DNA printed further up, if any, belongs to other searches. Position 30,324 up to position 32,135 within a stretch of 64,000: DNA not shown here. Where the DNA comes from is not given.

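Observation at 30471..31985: Histidine kinase with no membrane anchor but an N-terminal PhoU domain (PhoU-HisKA-HATPase fusion) inside a complete Pho cluster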

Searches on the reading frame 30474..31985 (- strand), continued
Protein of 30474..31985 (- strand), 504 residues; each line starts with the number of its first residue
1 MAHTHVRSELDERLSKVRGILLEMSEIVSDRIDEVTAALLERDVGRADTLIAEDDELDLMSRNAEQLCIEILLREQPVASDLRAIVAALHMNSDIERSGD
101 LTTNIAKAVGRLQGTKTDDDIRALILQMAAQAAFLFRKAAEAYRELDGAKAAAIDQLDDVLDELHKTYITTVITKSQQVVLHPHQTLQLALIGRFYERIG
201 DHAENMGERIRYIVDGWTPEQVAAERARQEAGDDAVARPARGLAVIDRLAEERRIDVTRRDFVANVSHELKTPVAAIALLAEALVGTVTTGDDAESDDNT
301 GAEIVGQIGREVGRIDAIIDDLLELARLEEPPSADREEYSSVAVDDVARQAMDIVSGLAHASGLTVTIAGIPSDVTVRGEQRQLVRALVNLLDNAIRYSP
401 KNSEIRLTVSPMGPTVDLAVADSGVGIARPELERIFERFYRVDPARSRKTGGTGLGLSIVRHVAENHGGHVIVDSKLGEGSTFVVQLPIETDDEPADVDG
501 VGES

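Call 28: search_solved_structures(query=window:30474-31985:-, max_evalue=0.00001)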
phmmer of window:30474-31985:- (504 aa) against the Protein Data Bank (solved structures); distinct sequences matched with E-value up to 0.00001: 62 (the best 60 are shown).
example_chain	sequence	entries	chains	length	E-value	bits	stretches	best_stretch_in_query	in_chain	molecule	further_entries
4i5s_A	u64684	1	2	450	4.6e-36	127.9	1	243-497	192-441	Putative histidine kinase CovS; VicK-like protein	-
4u7n_A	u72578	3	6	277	2.2e-34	122.4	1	240-494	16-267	Histidine protein kinase sensor protein | Histidine kinase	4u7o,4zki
6paj_A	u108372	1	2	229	1.7e-33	119.5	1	255-488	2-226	Sensor protein SrrB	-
5c93_A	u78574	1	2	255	2e-33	119.2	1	249-494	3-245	Histidine kinase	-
5uht_A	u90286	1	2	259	5.9e-33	117.7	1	249-491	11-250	Sensor histidine kinase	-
3dge_A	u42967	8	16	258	5.9e-33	117.7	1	249-491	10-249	Sensor protein | Histidine kinase | Sensor histidine kinase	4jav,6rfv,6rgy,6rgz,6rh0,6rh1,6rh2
2c2a_A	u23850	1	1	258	6e-33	117.7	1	250-491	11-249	SENSOR HISTIDINE KINASE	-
6azr_A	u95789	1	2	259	2.9e-32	115.4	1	249-491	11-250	Sensor histidine kinase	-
4jas_A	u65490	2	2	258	3.2e-32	115.3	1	249-491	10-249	Histidine kinase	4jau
6rh7_A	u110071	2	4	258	1.5e-31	113.1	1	249-491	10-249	Sensor histidine kinase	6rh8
3sl2_A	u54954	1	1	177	3e-25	92.3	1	373-494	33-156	Sensor histidine kinase yycG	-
4q25_A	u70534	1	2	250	5.4e-25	91.4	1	5-231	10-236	Phosphate-specific transport system accessory protein PhoU homolog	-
7zp0_A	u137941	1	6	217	3.9e-24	88.6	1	263-488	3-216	Sensor protein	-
4biu_A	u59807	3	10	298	7.1e-24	87.7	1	247-489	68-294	SENSOR PROTEIN CPXA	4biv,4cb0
4biw_A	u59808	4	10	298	7.7e-24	87.6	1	251-489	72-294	SENSOR PROTEIN CPXA | Sensor histidine kinase CpxA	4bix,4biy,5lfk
1xwm_A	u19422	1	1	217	9.7e-22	80.7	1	12-216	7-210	phosphate uptake regulator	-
1t72_A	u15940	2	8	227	4e-20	75.4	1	12-217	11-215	Phosphate transport system protein phoU homolog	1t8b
2i0m_A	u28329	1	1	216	2.8e-15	59.4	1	7-216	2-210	Phosphate transport system protein phoU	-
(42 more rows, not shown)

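Call 37: search_protein_representatives(protein=window:30474-31985:-)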
Query: 504 residues. Proteins with E-value up to 0.001 (for the whole library): 1403974; up to 1e-10: 786902; up to 1e-30: 15771. The best 150 are listed.
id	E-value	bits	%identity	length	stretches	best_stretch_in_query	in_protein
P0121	1.1e-150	519.0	57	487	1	8-490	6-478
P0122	7.1e-107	374.6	47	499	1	8-490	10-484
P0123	3.2e-105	369.1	61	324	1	161-486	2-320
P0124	1.5e-97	343.9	33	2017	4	246-495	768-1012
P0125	2.0e-97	343.5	41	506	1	2-489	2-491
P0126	3.1e-95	336.2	41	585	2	207-491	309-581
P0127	2.3e-82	293.8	40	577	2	242-486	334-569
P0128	1.1e-71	258.6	32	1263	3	253-494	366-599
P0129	1.4e-66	241.7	34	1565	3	239-494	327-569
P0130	3.9e-65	237.0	43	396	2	197-493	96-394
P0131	2.3e-63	231.2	33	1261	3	243-491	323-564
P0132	1.6e-61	225.1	32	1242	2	242-491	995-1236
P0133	1.1e-59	219.1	32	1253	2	245-491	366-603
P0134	4.2e-58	213.8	50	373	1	238-496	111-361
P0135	1.0e-57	212.5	34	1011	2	254-491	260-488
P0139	4.8e-57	210.3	46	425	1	174-492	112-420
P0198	3.6e-53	197.5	41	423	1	101-489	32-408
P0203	5.3e-53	197.0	42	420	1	128-498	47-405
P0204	5.4e-53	197.0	41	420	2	240-493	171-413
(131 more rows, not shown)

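Call 38: search_protein_families(library=pfam, proteins=[P0121, P0122, P0125, P0126, P0127, P0130, P0139, P0198, P0203, P0204], max_evalue=0.001)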
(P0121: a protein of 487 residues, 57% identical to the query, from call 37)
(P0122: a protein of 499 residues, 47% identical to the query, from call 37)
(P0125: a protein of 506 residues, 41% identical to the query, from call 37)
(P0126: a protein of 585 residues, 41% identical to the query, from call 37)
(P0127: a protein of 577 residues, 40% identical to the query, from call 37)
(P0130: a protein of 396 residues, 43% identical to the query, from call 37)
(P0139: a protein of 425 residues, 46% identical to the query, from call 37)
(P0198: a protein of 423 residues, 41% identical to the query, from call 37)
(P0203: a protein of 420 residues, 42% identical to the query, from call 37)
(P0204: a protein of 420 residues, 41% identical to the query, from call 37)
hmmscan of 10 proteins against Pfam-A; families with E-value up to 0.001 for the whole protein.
P0121 (487 aa): 5 families
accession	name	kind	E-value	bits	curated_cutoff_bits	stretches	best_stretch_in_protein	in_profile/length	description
PF02518.31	HATPase_c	-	3.3e-31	108.4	26.4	1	368-478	2-110/111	Histidine kinase-, DNA gyrase B-, and HSP90-like ATPase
PF01895.24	PhoU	-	3.5e-25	88.6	23.5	2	124-208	2-89/89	PhoU domain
PF00512.31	HisKA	-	2.2e-18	66.5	26.9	1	259-322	2-65/66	His Kinase A (phospho-acceptor) domain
PF13581.12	HATPase_c_2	-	9.7e-05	22.8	27.4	1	372-456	32-113/127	Histidine kinase-like ATPase domain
PF13589.12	HATPase_c_3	-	0.00043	20.7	25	0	373-445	4-77/137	Histidine kinase-, DNA gyrase B-, and HSP90-like ATPase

P0122 (499 aa): 3 families
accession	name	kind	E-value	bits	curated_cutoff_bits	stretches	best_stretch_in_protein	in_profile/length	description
PF01895.24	PhoU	-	6.9e-31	106.9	23.5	2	23-109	1-87/89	PhoU domain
PF02518.31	HATPase_c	-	2.2e-30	105.8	26.4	1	373-483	1-109/111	Histidine kinase-, DNA gyrase B-, and HSP90-like ATPase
PF00512.31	HisKA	-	3.3e-15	56.3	26.9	1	264-328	2-66/66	His Kinase A (phospho-acceptor) domain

P0125 (506 aa): 4 families
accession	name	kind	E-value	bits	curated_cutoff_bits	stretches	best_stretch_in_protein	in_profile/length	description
PF01895.24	PhoU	-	2.6e-36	124.3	23.5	2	22-108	2-88/89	PhoU domain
PF02518.31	HATPase_c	-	7.9e-30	104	26.4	1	381-492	1-110/111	Histidine kinase-, DNA gyrase B-, and HSP90-like ATPase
PF00512.31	HisKA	-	1.5e-13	51.1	26.9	1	265-335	2-65/66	His Kinase A (phospho-acceptor) domain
PF13581.12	HATPase_c_2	-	0.00013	22.4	27.4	1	385-467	31-110/127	Histidine kinase-like ATPase domain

P0126 (585 aa): 5 families
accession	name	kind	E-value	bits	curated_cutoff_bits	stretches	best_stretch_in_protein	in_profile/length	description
PF01895.24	PhoU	-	1.3e-34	118.8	23.5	2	20-107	1-88/89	PhoU domain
PF02518.31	HATPase_c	-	6.1e-31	107.6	26.4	1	470-579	2-109/111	Histidine kinase-, DNA gyrase B-, and HSP90-like ATPase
PF00512.31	HisKA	-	5.2e-13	49.3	26.9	1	359-424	1-66/66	His Kinase A (phospho-acceptor) domain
PF13581.12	HATPase_c_2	-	2.6e-05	24.7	27.4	1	474-562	32-113/127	Histidine kinase-like ATPase domain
PF14501.12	HATPase_c_5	-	0.00097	19.5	22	0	474-567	6-92/102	GHKL domain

P0127 (577 aa): 5 families
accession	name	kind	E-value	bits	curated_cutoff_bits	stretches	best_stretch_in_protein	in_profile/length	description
PF02518.31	HATPase_c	-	3.8e-30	105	26.4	1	462-572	1-109/111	Histidine kinase-, DNA gyrase B-, and HSP90-like ATPase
PF01895.24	PhoU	-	1.6e-28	99.3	23.5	2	123-205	4-89/89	PhoU domain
PF00512.31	HisKA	-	7.5e-14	52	26.9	1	351-415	2-66/66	His Kinase A (phospho-acceptor) domain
PF13581.12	HATPase_c_2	-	9.9e-05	22.8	27.4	1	465-569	30-126/127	Histidine kinase-like ATPase domain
PF02502.23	LacAB_rpiB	-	0.00062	20.2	24.7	0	469-510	28-69/138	Ribose/Galactose Isomerase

P0130 (396 aa): 4 families
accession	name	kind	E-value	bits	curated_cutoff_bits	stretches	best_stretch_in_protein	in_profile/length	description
PF02518.31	HATPase_c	-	8.5e-33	113.6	26.4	1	280-390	1-109/111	Histidine kinase-, DNA gyrase B-, and HSP90-like ATPase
PF01895.24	PhoU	-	7.5e-21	74.7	23.5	1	21-109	1-89/89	PhoU domain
PF00512.31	HisKA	-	1.4e-14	54.3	26.9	1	164-235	2-66/66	His Kinase A (phospho-acceptor) domain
PF13581.12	HATPase_c_2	-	1.3e-06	28.9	27.4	1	281-386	28-125/127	Histidine kinase-like ATPase domain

P0139 (425 aa): 3 families
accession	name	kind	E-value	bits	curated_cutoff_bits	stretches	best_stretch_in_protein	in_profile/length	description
PF02518.31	HATPase_c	-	1.2e-33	116.3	26.4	1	307-418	1-110/111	Histidine kinase-, DNA gyrase B-, and HSP90-like ATPase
PF00512.31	HisKA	-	6.8e-16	58.5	26.9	1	198-261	2-65/66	His Kinase A (phospho-acceptor) domain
PF13581.12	HATPase_c_2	-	3.5e-05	24.2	27.4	1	279-413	11-125/127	Histidine kinase-like ATPase domain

P0198 (423 aa): 5 families
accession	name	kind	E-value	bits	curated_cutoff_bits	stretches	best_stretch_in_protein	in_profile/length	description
PF02518.31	HATPase_c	-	4.5e-31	108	26.4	1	298-408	1-109/111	Histidine kinase-, DNA gyrase B-, and HSP90-like ATPase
PF00512.31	HisKA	-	3.3e-16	59.5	26.9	1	189-253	2-66/66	His Kinase A (phospho-acceptor) domain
PF08448.16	PAS_4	-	5e-05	23.9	23.1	1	95-184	7-110/110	PAS fold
PF13581.12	HATPase_c_2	-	0.00031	21.2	27.4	1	300-404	29-125/127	Histidine kinase-like ATPase domain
PF13589.12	HATPase_c_3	-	0.00098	19.6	25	0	304-376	4-77/137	Histidine kinase-, DNA gyrase B-, and HSP90-like ATPase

P0203 (420 aa): 3 families
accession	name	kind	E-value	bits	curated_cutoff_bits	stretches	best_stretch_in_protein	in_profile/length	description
PF02518.31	HATPase_c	-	4.3e-30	104.9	26.4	1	286-397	1-110/111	Histidine kinase-, DNA gyrase B-, and HSP90-like ATPase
PF00512.31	HisKA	-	1.1e-17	64.2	26.9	1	177-240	2-65/66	His Kinase A (phospho-acceptor) domain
PF08448.16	PAS_4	-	0.00044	20.9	23.1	0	79-172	1-110/110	PAS fold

P0204 (420 aa): 4 families
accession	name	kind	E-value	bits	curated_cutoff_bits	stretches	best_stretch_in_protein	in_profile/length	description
PF02518.31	HATPase_c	-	8.3e-31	107.2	26.4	1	299-410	1-110/111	Histidine kinase-, DNA gyrase B-, and HSP90-like ATPase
PF00512.31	HisKA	-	2.5e-16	59.9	26.9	1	190-254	2-66/66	His Kinase A (phospho-acceptor) domain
PF00989.32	PAS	-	3.7e-05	24.2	22.6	0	82-127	2-47/113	PAS fold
PF08448.16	PAS_4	-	0.00076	20.1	23.1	0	87-183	1-108/110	PAS fold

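Call 39: list_cluster_members(proteins=[P0001, P0002, P0003, P0006, P0121, P0122, P0125, P0126, P0127, P0130])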
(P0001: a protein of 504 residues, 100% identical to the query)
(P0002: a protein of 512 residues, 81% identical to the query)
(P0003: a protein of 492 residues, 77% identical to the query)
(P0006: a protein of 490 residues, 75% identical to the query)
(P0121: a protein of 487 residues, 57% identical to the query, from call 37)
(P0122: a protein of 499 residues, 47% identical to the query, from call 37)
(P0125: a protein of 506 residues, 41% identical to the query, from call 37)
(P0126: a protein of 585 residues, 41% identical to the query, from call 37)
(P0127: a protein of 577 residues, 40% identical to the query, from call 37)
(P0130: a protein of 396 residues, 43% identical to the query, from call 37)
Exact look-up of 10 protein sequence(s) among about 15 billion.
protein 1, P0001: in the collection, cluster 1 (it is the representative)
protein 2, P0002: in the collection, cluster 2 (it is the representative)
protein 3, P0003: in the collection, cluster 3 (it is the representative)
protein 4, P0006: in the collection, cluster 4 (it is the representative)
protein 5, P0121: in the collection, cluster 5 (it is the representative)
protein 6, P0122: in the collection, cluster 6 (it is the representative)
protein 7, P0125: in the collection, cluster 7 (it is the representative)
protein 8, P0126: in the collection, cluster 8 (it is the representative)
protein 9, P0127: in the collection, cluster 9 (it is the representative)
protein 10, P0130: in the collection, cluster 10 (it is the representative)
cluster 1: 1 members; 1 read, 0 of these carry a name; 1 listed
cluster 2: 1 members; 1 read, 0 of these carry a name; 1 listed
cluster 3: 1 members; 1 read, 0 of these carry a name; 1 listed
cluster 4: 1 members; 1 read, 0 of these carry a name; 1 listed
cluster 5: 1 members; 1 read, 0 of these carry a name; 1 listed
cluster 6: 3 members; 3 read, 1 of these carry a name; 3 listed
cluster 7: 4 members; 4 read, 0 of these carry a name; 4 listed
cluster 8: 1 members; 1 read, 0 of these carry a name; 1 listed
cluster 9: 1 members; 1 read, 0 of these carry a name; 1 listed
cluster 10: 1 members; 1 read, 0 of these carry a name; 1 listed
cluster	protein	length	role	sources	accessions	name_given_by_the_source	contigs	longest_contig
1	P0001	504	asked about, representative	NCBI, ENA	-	-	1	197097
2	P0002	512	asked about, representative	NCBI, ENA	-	-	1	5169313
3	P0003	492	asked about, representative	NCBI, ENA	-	-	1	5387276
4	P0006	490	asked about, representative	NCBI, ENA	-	-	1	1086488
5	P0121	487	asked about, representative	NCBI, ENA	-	-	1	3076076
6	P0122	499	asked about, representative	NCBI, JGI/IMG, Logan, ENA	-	-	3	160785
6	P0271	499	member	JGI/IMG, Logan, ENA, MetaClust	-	\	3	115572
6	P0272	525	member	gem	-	-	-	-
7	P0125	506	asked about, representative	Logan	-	-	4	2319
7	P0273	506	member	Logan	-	-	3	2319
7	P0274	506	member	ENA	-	-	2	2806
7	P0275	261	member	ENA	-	-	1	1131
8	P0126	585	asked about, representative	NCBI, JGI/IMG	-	-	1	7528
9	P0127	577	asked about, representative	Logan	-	-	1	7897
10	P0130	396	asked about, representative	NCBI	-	-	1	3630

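Call 51: find_encoding_contigs(protein=P0002, flank=10000, max_places=2)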
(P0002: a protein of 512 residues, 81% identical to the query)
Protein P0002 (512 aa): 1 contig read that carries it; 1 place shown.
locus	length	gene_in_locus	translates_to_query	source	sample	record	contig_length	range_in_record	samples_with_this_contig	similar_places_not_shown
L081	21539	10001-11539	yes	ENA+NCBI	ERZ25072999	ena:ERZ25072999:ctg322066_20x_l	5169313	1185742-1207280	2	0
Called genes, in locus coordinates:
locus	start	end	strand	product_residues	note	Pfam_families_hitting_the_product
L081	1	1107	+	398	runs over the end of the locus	PF13365:Trypsin_2 (weak)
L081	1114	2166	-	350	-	PF01370:Epimerase, PF13460:NAD_binding_10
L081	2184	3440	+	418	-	PF10103:Zincin_2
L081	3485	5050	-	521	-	PF07690:MFS_1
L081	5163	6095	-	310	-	PF03193:RsgA_GTPase (weak), PF20703:nSTAND1 (weak), PF02463:SMC_N (faint), PF13175:AAA_15 (weak), PF13476:AAA_23 (faint), PF00005:ABC_tran, PF13304:AAA_21 (weak)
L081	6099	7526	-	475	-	PF00528:BPD_transp_1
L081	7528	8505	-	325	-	PF00528:BPD_transp_1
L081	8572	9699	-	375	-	PF12849:PBP_like_2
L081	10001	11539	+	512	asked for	PF01895:PhoU, PF00512:HisKA, PF02518:HATPase_c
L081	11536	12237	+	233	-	PF00072:Response_reg, PF23198:PDE8A_N (weak), PF00486:Trans_reg_C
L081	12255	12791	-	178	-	PF00293:NUDIX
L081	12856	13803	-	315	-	PF00480:ROK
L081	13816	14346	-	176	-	-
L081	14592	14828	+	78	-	PF02467:Whib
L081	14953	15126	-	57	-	PF02416:TatA_B_E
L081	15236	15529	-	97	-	PF02467:Whib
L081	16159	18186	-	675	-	PF27532:Mb0984_helical, PF13519:VWA_2 (faint), PF27098:Rv0959_3rd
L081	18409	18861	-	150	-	-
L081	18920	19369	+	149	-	PF05425:CopD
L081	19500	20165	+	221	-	PF11136:DUF2889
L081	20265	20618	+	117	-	-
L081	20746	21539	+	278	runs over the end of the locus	PF06966:DUF1295, PF04140:ICMT (weak)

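Call 52: find_encoding_contigs(protein=P0003, flank=10000, max_places=2)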
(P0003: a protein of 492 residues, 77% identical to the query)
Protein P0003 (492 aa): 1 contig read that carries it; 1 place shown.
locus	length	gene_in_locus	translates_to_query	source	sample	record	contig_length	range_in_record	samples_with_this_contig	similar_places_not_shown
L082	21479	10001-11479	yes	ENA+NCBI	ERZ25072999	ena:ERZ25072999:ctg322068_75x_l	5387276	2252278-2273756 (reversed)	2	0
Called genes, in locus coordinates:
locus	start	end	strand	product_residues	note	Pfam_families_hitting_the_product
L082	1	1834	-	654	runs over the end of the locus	PF08309:LVIVD (faint), PF17957:Big_7, PF02369:Big_1 (weak)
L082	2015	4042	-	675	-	PF02518:HATPase_c, PF00204:DNA_gyraseB, PF01751:Toprim, PF00986:DNA_gyraseB_C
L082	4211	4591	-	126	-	PF05258:DciA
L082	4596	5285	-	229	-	PF01895:PhoU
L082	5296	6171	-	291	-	PF20703:nSTAND1 (weak), PF02463:SMC_N (faint), PF13175:AAA_15, PF13476:AAA_23 (weak), PF00005:ABC_tran, PF13304:AAA_21 (weak)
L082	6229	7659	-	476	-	PF00528:BPD_transp_1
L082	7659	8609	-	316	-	PF00528:BPD_transp_1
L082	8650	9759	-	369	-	PF12849:PBP_like_2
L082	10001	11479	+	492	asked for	PF01895:PhoU, PF00512:HisKA, PF02518:HATPase_c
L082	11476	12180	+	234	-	PF00072:Response_reg, PF00486:Trans_reg_C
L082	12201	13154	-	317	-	-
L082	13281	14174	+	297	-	PF03372:Exo_endo_phos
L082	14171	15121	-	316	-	PF02574:S-methyl_trans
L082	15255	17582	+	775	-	-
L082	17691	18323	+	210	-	PF00857:Isochorismatase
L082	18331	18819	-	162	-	PF01513:NAD_kinase (faint), PF00781:DAGK_cat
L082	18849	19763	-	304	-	PF00892:EamA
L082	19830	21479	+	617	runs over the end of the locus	-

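Call 65: find_encoding_contigs(protein=P0126, flank=6000, max_places=2)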
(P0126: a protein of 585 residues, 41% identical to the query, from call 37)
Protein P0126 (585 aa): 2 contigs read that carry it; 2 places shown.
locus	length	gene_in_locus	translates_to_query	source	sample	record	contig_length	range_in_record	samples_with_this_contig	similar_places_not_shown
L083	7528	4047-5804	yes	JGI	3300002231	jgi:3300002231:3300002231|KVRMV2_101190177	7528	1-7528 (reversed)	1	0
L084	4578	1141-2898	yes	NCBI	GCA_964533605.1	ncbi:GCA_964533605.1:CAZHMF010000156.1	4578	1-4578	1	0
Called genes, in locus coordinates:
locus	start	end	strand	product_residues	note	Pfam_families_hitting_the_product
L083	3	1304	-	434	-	?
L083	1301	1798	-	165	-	-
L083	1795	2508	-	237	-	-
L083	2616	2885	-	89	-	-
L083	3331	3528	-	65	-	-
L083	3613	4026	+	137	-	PF00005:ABC_tran, PF13304:AAA_21 (weak)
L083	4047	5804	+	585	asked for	PF01895:PhoU, PF00512:HisKA, PF02518:HATPase_c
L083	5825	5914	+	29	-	-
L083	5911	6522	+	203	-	PF00072:Response_reg, PF00486:Trans_reg_C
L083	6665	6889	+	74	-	-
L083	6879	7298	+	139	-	PF01850:PIN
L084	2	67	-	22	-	?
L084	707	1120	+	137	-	PF00005:ABC_tran, PF13304:AAA_21 (weak)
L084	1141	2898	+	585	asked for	PF01895:PhoU, PF00512:HisKA, PF02518:HATPase_c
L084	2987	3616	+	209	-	PF00072:Response_reg, PF00486:Trans_reg_C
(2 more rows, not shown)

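Call 66: find_encoding_contigs(protein=P0122, flank=8000, max_places=2)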
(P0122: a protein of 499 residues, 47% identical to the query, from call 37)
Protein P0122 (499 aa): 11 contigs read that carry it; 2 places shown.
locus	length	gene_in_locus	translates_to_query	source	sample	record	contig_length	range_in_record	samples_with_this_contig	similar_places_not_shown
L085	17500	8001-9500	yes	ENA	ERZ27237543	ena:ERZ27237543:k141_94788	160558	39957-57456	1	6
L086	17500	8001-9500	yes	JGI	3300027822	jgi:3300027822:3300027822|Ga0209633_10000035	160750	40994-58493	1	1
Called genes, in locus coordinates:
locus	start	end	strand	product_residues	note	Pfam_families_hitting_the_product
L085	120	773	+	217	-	PF03807:F420_oxidored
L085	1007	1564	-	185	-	-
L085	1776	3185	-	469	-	PF00587:tRNA-synt_2b, PF03129:HGTP_anticodon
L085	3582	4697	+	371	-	PF12849:PBP_like_2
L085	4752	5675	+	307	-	PF00528:BPD_transp_1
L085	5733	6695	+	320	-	PF00528:BPD_transp_1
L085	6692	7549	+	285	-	PF20703:nSTAND1 (faint), PF00005:ABC_tran, PF02463:SMC_N (weak), PF13304:AAA_21 (faint)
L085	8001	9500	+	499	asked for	PF01895:PhoU, PF00512:HisKA, PF02518:HATPase_c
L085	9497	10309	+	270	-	PF00072:Response_reg, PF00486:Trans_reg_C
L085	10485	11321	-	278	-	PF12146:Hydrolase_4, PF00561:Abhydrolase_1, PF12697:Abhydrolase_6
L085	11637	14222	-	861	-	PF13191:AAA_16, PF05729:NACHT (weak), PF24883:NPHP3_N (weak)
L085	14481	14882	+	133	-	PF00355:Rieske, PF13806:Rieske_2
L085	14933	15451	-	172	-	-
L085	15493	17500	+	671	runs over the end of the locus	-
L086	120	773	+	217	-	PF03807:F420_oxidored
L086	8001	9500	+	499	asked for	PF01895:PhoU, PF00512:HisKA, PF02518:HATPase_c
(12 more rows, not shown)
